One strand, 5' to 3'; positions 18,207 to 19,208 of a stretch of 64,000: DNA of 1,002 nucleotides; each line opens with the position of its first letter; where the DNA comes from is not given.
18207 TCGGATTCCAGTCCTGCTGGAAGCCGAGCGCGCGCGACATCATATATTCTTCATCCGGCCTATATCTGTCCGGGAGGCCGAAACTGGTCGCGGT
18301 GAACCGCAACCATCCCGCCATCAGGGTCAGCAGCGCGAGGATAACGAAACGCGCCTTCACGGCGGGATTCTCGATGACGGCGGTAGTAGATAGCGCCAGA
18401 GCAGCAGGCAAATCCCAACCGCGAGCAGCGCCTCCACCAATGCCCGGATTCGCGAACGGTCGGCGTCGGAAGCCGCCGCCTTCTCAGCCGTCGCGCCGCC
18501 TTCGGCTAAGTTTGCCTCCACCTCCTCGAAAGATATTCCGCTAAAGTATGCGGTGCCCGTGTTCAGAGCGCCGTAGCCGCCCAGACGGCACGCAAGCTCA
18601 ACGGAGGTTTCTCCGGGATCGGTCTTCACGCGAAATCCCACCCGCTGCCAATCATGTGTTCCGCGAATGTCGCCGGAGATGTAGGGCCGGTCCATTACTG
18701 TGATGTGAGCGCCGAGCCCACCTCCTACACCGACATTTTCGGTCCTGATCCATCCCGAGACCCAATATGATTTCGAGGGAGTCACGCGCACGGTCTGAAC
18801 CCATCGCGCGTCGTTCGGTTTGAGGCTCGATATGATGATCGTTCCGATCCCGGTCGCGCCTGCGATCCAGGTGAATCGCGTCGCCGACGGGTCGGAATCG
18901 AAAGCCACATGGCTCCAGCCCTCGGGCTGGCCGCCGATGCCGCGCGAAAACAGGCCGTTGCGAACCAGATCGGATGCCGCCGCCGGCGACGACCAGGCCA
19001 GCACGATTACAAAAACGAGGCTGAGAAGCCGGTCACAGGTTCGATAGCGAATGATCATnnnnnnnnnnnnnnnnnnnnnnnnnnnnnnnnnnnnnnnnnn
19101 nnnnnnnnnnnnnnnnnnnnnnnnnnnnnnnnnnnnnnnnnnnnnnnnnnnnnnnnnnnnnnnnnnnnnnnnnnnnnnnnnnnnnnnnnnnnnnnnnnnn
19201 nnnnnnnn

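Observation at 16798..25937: Divergent cluster of four GT-C-like membrane glycosyltransferases armed with three paralogous periplasmic CBM-like modules and a PA14 domain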

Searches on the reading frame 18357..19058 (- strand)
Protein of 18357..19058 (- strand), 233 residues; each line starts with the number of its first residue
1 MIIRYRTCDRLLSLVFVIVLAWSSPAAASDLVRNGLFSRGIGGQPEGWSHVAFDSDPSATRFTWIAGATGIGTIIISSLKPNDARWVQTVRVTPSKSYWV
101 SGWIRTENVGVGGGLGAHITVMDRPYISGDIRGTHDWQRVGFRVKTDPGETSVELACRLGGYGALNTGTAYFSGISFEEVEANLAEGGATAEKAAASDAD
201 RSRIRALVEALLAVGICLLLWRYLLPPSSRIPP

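Call 3: search_protein_families(library=pfam, proteins=[window:18357-19058:-], max_evalue=0.1)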
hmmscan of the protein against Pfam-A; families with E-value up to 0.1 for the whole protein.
window:18357-19058:- (233 aa): 1 family
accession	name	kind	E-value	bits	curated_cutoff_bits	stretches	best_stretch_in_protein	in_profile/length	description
PF21311.3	Phage_RBD_prop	-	0.048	13.7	23.7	1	76-108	153-185/255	Phage 5-bladed beta propeller receptor binding platform domain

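Call 4: search_protein_families(library=ncbifam, proteins=[window:18357-19058:-], max_evalue=0.1)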
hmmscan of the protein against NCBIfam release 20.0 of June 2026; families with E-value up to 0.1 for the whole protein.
window:18357-19058:- (233 aa): 0 families

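Call 8: find_homologous_proteins(query=window:18357-19058:-)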
Query window:18357-19058:- (233 aa): 72 proteins with E <= 0.001 among 2548 candidates.
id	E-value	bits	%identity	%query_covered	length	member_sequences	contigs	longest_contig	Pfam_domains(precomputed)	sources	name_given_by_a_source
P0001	5.7e-122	424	82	100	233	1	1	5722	-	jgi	-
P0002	5.4e-92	326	92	70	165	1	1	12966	-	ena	-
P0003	1.3e-55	206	49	89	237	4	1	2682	-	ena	-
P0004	1.7e-53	200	47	98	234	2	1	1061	-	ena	-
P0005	1.1e-52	197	49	90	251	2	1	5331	-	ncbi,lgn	-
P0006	3.4e-52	195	50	89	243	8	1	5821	-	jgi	-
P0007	6.8e-52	194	47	88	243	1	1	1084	-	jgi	jgi:hypothetical protein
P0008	3.9e-51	192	47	95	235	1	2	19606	-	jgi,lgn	jgi:hypothetical protein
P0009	2.5e-50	189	49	88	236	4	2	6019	-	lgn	-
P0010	7.4e-50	188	45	91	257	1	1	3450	-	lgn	-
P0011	1.0e-48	184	47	89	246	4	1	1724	-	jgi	jgi:dolichyl-phosphate-mannose-protein mannosyltransferase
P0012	1.1e-48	184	46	92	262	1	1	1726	-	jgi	jgi:hypothetical protein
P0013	1.8e-48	183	46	87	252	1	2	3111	-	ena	-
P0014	2.2e-48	183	48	89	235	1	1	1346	-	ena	-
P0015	2.3e-48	183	48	88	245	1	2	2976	-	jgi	jgi:hypothetical protein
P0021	3.2e-47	179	46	89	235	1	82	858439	-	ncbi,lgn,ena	ncbi:MAG TPA: hypothetical protein VIS07_15140 [Candidatus Binatia bacterium]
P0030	1.4e-43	167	43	86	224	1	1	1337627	-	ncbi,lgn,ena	-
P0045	1.9e-25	108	38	77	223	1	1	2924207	-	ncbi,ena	-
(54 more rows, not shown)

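Call 10: find_encoding_contigs(protein=P0021, flank=10000, max_places=2)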
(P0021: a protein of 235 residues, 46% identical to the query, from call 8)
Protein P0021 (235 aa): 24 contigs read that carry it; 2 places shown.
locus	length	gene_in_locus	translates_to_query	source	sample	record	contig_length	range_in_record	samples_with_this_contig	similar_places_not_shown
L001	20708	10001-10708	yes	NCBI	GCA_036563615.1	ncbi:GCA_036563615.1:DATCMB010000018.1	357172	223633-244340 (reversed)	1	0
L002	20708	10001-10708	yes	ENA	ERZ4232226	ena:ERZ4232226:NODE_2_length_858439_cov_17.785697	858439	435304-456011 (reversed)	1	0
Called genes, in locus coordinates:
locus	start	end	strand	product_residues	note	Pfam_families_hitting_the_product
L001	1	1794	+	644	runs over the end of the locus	PF00009:GTP_EFTU, PF01926:MMR_HSR1 (weak), PF03144:GTP_EFTU_D2, PF25461:Beta-barrel_SelB, PF09106:WHD_2nd_SelB, PF09107:WHD_3rd_SelB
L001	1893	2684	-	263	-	PF13145:Rotamase_2, PF13616:Rotamase_3, PF00639:Rotamase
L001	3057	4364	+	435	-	PF00158:Sigma54_activat (faint), PF14532:Sigma54_activ_2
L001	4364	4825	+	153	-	-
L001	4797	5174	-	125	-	PF04892:VanZ-LLP1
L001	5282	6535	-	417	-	PF07884:VKOR, PF01323:DSBA, PF13462:Thioredoxin_4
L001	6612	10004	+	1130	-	PF09594:GT87 (weak), PF02366:PMT, PF13231:PMT_2 (weak), PF16192:PMT_4TMC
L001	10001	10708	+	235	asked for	-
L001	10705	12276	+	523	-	PF02366:PMT, PF13231:PMT_2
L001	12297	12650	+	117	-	PF03960:ArsC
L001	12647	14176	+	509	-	PF03007:WS_DGAT_cat, PF06974:WS_DGAT_C (weak)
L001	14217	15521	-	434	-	-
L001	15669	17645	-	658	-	-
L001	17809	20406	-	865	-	PF04773:FecR, PF20245:DUF6600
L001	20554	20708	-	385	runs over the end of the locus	PF03562:MltA, PF06725:3D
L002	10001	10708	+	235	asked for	-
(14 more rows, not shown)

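Call 11: find_encoding_contigs(protein=P0001, flank=10000, max_places=2)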
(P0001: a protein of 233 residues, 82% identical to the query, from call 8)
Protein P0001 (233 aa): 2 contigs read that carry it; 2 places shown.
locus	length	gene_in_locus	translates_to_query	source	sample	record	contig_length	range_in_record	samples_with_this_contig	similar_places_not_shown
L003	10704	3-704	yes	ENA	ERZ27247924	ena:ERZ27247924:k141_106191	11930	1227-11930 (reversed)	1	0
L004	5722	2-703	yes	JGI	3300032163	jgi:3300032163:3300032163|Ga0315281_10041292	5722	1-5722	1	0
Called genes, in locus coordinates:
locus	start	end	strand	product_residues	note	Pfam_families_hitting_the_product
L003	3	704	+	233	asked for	?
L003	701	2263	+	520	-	PF02366:PMT, PF13231:PMT_2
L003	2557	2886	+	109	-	PF15970:HicB-like_2 (weak), PF21748:UPF0150 (weak), PF15919:HicB_lk_antitox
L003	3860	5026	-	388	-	PF01758:SBF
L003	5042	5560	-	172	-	PF01451:LMWPc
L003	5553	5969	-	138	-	PF12840:HTH_20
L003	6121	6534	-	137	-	PF04185:Phosphoesterase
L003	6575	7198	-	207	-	PF00483:NTP_transferase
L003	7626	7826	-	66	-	-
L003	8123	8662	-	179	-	PF00480:ROK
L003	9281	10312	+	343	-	PF12849:PBP_like_2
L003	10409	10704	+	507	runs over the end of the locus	?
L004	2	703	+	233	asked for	?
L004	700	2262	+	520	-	PF02366:PMT, PF13231:PMT_2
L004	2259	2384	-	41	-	-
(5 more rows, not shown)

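Call 13: find_encoding_contigs(protein=P0045, flank=10000, max_places=1)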
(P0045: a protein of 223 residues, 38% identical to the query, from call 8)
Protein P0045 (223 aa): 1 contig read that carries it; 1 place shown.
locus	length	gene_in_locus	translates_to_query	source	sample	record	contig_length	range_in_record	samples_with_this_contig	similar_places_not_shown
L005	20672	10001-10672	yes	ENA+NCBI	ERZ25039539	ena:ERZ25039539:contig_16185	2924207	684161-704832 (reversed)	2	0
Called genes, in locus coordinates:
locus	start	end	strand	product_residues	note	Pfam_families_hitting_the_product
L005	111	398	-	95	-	PF02617:ClpS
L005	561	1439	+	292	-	PF02219:MTHFR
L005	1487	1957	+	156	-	PF00903:Glyoxalase, PF18029:Glyoxalase_6 (weak), PF22650:At5g48480-like_C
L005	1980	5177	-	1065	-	PF00989:PAS, PF08448:PAS_4, PF13426:PAS_9, PF00512:HisKA, PF02518:HATPase_c, PF00072:Response_reg, PF01627:Hpt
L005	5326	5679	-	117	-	PF00076:RRM_1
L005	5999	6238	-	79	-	-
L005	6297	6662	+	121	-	-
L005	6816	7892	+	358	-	PF11583:AurF, PF00268:Ribonuc_red_sm (faint)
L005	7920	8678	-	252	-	PF00561:Abhydrolase_1, PF12146:Hydrolase_4, PF12697:Abhydrolase_6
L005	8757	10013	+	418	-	PF00109:ketoacyl-synt, PF00108:Thiolase_N (weak), PF02801:Ketoacyl-synt_C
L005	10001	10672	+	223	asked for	-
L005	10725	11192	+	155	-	PF14248:DUF4345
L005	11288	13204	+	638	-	PF01642:MM_CoA_mutase, PF02310:B12-binding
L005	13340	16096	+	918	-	PF17900:Peptidase_M1_N, PF01433:Peptidase_M1, PF11838:ERAP1_C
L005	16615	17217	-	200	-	PF00596:Aldolase_II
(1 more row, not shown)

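Call 14: find_encoding_contigs(protein=P0030, flank=10000, max_places=1)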
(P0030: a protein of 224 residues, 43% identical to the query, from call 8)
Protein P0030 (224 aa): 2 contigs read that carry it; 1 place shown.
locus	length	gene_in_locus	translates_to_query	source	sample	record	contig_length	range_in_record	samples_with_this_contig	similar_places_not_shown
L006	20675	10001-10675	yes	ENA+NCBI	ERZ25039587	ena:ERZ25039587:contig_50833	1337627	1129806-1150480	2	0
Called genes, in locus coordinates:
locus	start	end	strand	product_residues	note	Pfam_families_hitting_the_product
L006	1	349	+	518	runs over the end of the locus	PF00006:ATP-synt_ab, PF00306:ATP-synt_ab_C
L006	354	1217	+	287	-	PF00231:ATP-synt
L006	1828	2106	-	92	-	-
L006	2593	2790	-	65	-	-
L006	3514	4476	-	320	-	-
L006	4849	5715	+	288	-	-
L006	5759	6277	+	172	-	PF01583:APS_kinase (weak), PF13238:AAA_18 (weak), PF13671:AAA_33, PF01202:SKI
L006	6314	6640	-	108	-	-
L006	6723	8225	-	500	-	PF13476:AAA_23 (faint), PF00005:ABC_tran, PF02463:SMC_N (faint), PF03193:RsgA_GTPase (faint), PF05729:NACHT (faint), PF13191:AAA_16 (faint), PF13304:AAA_21 (faint), PF00005:ABC_tran (weak), +3 more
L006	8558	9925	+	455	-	-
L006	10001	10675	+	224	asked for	-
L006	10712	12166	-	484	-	-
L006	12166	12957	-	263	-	PF00535:Glycos_transf_2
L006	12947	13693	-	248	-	PF01370:Epimerase, PF02719:Polysacc_synt_2 (weak), PF04321:RmlD_sub_bind, PF16363:GDP_Man_Dehyd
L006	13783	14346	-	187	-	PF00908:dTDP_sugar_isom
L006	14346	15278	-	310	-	PF00483:NTP_transferase, PF12804:NTP_transf_3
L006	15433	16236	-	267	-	PF01370:Epimerase, PF16363:GDP_Man_Dehyd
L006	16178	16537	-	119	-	PF01370:Epimerase, PF02719:Polysacc_synt_2, PF04321:RmlD_sub_bind, PF01073:3Beta_HSD (weak), PF16363:GDP_Man_Dehyd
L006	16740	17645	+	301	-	PF05050:Methyltransf_21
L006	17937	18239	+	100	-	-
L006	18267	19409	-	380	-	PF02771:Acyl-CoA_dh_N, PF02770:Acyl-CoA_dh_M, PF00441:Acyl-CoA_dh_1, PF08028:Acyl-CoA_dh_2, PF22924:ACOX_C_alpha1 (weak)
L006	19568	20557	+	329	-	PF00296:Bac_luciferase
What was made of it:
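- L006 links the A-type to dTDP-sugar genes typical of polysaccharide loci (call 14).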

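Call 28: find_related_loci(query=A4, collection=genome_contigs, flank=10000)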
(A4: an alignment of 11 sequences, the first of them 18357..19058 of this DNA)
Query A4 (233 aa) in genome_contigs; peptide patterns used: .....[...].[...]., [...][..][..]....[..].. (x = any residue, [..] = any of these).
104 stretches matched a pattern; 62 encode a relative of the query (tblastn E <= 1e-3); 62 distinct loci.
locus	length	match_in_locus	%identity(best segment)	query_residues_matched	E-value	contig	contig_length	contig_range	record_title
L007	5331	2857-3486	49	23-232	9e-53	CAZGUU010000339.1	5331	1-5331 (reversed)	MAG TPA_asm: uncultured Enterobacteriaceae bacterium isolate binchicken_co16_326 genome assembly, contig: NODE_25457_len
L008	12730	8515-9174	47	11-233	1e-50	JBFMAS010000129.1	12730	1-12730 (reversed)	MAG: Thermodesulfobacteriota bacterium isolate MAG144 MAG144_129, whole genome shotgun sequence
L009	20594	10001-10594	43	26-225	5e-47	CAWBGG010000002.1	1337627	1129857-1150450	MAG: uncultured delta proteobacterium isolate MFD09222.bin.1.50 genome assembly, contig: contig_50833, whole genome shot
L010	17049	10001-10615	46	27-232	9e-47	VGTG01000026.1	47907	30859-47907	MAG: Deltaproteobacteria bacterium isolate K_DeepCast_65m_m2_035 K_DeepCast_65m_m2_035_Ga0194128_10001102, whole genome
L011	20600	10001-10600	44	30-229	1e-44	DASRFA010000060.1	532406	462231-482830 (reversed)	MAG TPA_asm: Candidatus Binatia bacterium isolate SMAG_U10020 k141_651847, whole genome shotgun sequence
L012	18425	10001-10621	45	27-232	5e-42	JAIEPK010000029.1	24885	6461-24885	MAG: Candidatus Binatia bacterium isolate co.spades.DASTOOL.2.5kb_007 c_000000439031, whole genome shotgun sequence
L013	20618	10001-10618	40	28-233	1e-41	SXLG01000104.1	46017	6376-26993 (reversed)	MAG: Proteobacteria bacterium isolate F1-120-MAGs134 F1-120__c439854, whole genome shotgun sequence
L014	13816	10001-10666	40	11-232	5e-41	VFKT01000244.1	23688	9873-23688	MAG: Deltaproteobacteria bacterium isolate Bin_38_12 c_000000205527, whole genome shotgun sequence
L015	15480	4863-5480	44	27-232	3e-38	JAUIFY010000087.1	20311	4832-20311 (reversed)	MAG: bacterium isolate Co_bin.122 NODE_14883_length_20311_cov_1.164685, whole genome shotgun sequence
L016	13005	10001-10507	43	14-182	3e-33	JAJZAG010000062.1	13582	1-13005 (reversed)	MAG: Deltaproteobacteria bacterium isolate FK5.bin86 NODE_6714_length_13582_cov_1.366035, whole genome shotgun sequence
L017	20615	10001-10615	42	28-232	1e-38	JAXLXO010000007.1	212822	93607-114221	MAG: Candidatus Binatia bacterium isolate STL-DESB3 C3.115.fa-7, whole genome shotgun sequence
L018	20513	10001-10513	40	11-182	4e-32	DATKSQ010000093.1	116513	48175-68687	MAG TPA_asm: Candidatus Binataceae bacterium isolate SMAG_U14058 k141_1085555, whole genome shotgun sequence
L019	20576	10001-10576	37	26-218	1e-30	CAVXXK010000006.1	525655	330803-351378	MAG: uncultured delta proteobacterium isolate MFD03044.bin.1.149 genome assembly, contig: contig_51941, whole genome sho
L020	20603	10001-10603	36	6-211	2e-30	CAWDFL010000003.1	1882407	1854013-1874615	MAG: uncultured delta proteobacterium isolate MFD06092.bin.1.174 genome assembly, contig: contig_17319, whole genome sho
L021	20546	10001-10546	38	14-188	6e-29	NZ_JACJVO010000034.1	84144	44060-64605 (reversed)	Cohnella zeiphila strain CBP-2801 contig_34, whole genome shotgun sequence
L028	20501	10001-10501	36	15-180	3e-26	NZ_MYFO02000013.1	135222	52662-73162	Paenibacillus athensensis strain MEC069 scaffold_12, whole genome shotgun sequence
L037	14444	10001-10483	38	23-181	2e-22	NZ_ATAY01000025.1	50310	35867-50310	Ruminiclostridium papyrosolvens C7 contig00031, whole genome shotgun sequence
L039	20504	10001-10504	38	14-182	5e-22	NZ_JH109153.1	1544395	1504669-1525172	Methylobacter tundripaludum SV96 Mettuscaffold_2, whole genome shotgun sequence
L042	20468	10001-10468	36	29-180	2e-20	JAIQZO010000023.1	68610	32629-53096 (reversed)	MAG: Candidatus Anammoxibacter sp. isolate OFTM134 OFTM134_22, whole genome shotgun sequence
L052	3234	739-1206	34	29-180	8e-17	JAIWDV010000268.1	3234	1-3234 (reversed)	MAG: Bacteroidales bacterium isolate SFP3_RS_13_14 NODE_18085_length_3234_cov_1.483425, whole genome shotgun sequence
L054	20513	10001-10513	30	15-182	3e-16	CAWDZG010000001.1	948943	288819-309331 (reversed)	MAG: uncultured Gaiellaceae bacterium isolate MFD01275.bin.1.196 genome assembly, contig: contig_194, whole genome shotg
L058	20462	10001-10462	29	27-181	2e-14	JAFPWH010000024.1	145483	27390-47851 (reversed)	MAG: Clostridia bacterium isolate RGIG1533 Goat_Abomasum-5__c150131, whole genome shotgun sequence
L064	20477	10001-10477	30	28-178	4e-11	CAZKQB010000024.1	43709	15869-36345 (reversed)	MAG TPA_asm: uncultured Oscillospiraceae bacterium isolate SRP313737_co1_176 genome assembly, contig: NODE_1417_length_4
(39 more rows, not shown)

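Call 33: search_protein_families(library=pfam, proteins=[L021:9860-13792:+, L028:9968-13819:+, L058:9941-13957:+, L064:9917-13927:+, L037:9902-11206:+, L039:8693-10513:+, L042:9824-11617:+, L052:598-2574:+, L054:9950-11791:+], max_evalue=0.01)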
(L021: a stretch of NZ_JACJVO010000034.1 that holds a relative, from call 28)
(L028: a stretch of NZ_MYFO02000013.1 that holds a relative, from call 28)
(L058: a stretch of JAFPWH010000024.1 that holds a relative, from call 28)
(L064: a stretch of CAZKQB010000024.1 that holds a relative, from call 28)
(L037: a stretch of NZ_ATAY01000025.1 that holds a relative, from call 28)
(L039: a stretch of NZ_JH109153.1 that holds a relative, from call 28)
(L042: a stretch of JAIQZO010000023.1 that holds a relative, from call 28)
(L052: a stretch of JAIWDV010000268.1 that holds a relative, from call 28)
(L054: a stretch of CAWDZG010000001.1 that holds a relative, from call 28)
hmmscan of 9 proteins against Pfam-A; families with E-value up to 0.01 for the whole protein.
L021:9860-13792:+ (1310 aa): 5 families
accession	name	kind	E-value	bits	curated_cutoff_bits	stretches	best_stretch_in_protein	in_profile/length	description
PF16192.10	PMT_4TMC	-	1.5e-18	67.4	32.4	1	1131-1306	5-202/202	C-terminal four TMM region of protein-O-mannosyltransferase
PF13231.12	PMT_2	-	3.3e-14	53.9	26.1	2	931-1070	2-132/160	Dolichyl-phosphate-mannose-protein mannosyltransferase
PF02366.24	PMT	-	2.2e-11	44.3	22.7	1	943-1115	74-237/245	Dolichyl-phosphate-mannose-protein mannosyltransferase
PF09594.16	GT87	-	1.4e-08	35.2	25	1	368-614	3-235/237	Glycosyltransferase family 87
PF02018.23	CBM_4_9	-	0.00011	23.1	25.9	1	69-151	3-75/136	Carbohydrate binding domain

L028:9968-13819:+ (1283 aa): 6 families
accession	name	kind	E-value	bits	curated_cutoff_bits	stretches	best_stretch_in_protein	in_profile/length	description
PF16192.10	PMT_4TMC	-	4.3e-20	72.5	32.4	1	1105-1279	5-202/202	C-terminal four TMM region of protein-O-mannosyltransferase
PF13231.12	PMT_2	-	4.9e-14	53.3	26.1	2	880-1019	2-132/160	Dolichyl-phosphate-mannose-protein mannosyltransferase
PF02366.24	PMT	-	3.6e-12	46.8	22.7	1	851-1086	17-234/245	Dolichyl-phosphate-mannose-protein mannosyltransferase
PF09594.16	GT87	-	2.3e-07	31.2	25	1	305-553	3-233/237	Glycosyltransferase family 87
PF00754.31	F5_F8_type_C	-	1.3e-05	25.8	28.2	1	713-796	22-117/127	F5/8 type C domain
PF02018.23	CBM_4_9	-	0.00012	22.9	25.9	1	27-107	3-76/136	Carbohydrate binding domain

L058:9941-13957:+ (1338 aa): 3 families
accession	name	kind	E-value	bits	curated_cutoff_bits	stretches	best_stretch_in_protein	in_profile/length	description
PF16192.10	PMT_4TMC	-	6.6e-24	84.9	32.4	1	1152-1330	3-200/202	C-terminal four TMM region of protein-O-mannosyltransferase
PF02366.24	PMT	-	6.1e-13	49.3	22.7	1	964-1144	77-242/245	Dolichyl-phosphate-mannose-protein mannosyltransferase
PF13231.12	PMT_2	-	5.7e-12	46.6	26.1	2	949-1086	1-130/160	Dolichyl-phosphate-mannose-protein mannosyltransferase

L064:9917-13927:+ (1336 aa): 3 families
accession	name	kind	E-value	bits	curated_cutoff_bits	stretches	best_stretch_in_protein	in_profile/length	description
PF16192.10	PMT_4TMC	-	2.1e-22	80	32.4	1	1150-1329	2-200/202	C-terminal four TMM region of protein-O-mannosyltransferase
PF02366.24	PMT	-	1.4e-17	64.5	22.7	1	961-1142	79-241/245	Dolichyl-phosphate-mannose-protein mannosyltransferase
PF13231.12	PMT_2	-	1.3e-09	38.9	26.1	1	944-1083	1-131/160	Dolichyl-phosphate-mannose-protein mannosyltransferase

L037:9902-11206:+ (434 aa): 2 families
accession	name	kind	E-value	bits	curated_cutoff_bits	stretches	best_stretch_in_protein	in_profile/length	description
PF13402.12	Peptidase_M60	-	1e-08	35.5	25.8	1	199-416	35-268/275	Peptidase M60, enhancin and enhancin-like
PF02018.23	CBM_4_9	-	0.00099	19.9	25.9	1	42-118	3-75/136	Carbohydrate binding domain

L039:8693-10513:+ (606 aa): 0 families

L042:9824-11617:+ (597 aa): 0 families

L052:598-2574:+ (658 aa): 4 families
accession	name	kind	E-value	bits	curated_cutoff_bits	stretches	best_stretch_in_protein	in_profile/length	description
PF22352.2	K319L-like_PKD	-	0.00073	19.9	27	0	518-537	65-84/84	K319L-like, PKD domain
PF22637.2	CBM_4_9_1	-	0.0023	18.6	27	1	72-199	24-147/148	BppA domain 1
PF17963.7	Big_9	-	0.0037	18.6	23.6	0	463-541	1-78/89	Bacterial Ig domain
PF05345.18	He_PIG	-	0.007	17.2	24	0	621-647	69-95/96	Putative Ig domain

L054:9950-11791:+ (613 aa): 1 family
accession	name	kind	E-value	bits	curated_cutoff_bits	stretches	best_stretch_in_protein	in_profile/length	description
PF02018.23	CBM_4_9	-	7.2e-15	56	25.9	2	458-558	4-98/136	Carbohydrate binding domain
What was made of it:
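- On CBM70 / CBM4-type carbohydrate-binding module (N-terminal modules): Pfam CBM_4_9 is only sub-threshold in relatives, at 20-23 bits versus 25.9 (call 33).
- The same module also occurs in soluble secreted proteins without any GT-C, for example with an M60 peptidase domain (call 33).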

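Call 34: predict_structure(alignment_id=A3)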
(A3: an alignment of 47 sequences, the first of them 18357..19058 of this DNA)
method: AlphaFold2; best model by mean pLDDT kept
length: 233 residues; sequences in the alignment: 47
mean_pLDDT: 87.4   pTM: 0.71
mean pLDDT of the five models: 87.4, 87.2, 86.2, 85.9, 85.2
residues with pLDDT >= 90: 161; 70-90: 33; 50-70: 32; < 50: 7
segments of 3 or more residues with pLDDT < 50: 1-3
pLDDT, mean of each block of 10 residues (from residue 1): 57 77 67 97 97 98 96 98 98 96 98 93 95 97 96 98 95 97 62 52 84 93 77 59
secondary structure, 60 per line:
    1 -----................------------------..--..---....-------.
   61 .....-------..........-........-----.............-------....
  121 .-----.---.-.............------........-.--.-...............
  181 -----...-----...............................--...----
elements in order: H6-21 E49-52 E60-65 E73-82 E84-91 E97-109 E117-121 E133-145 E152-159 E166-180 H194-224
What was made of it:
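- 18357..19058 (-): C: 233-aa stand-alone module protein. It consists of a signal peptide, a CBM70/CBM4-like beta-sandwich (aa 30-182 = nt 18513-18971), a C-terminal TM anchor (aa 204-226) and a short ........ tail. AF2 pLDDT 87, core 96-98 (call 34).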
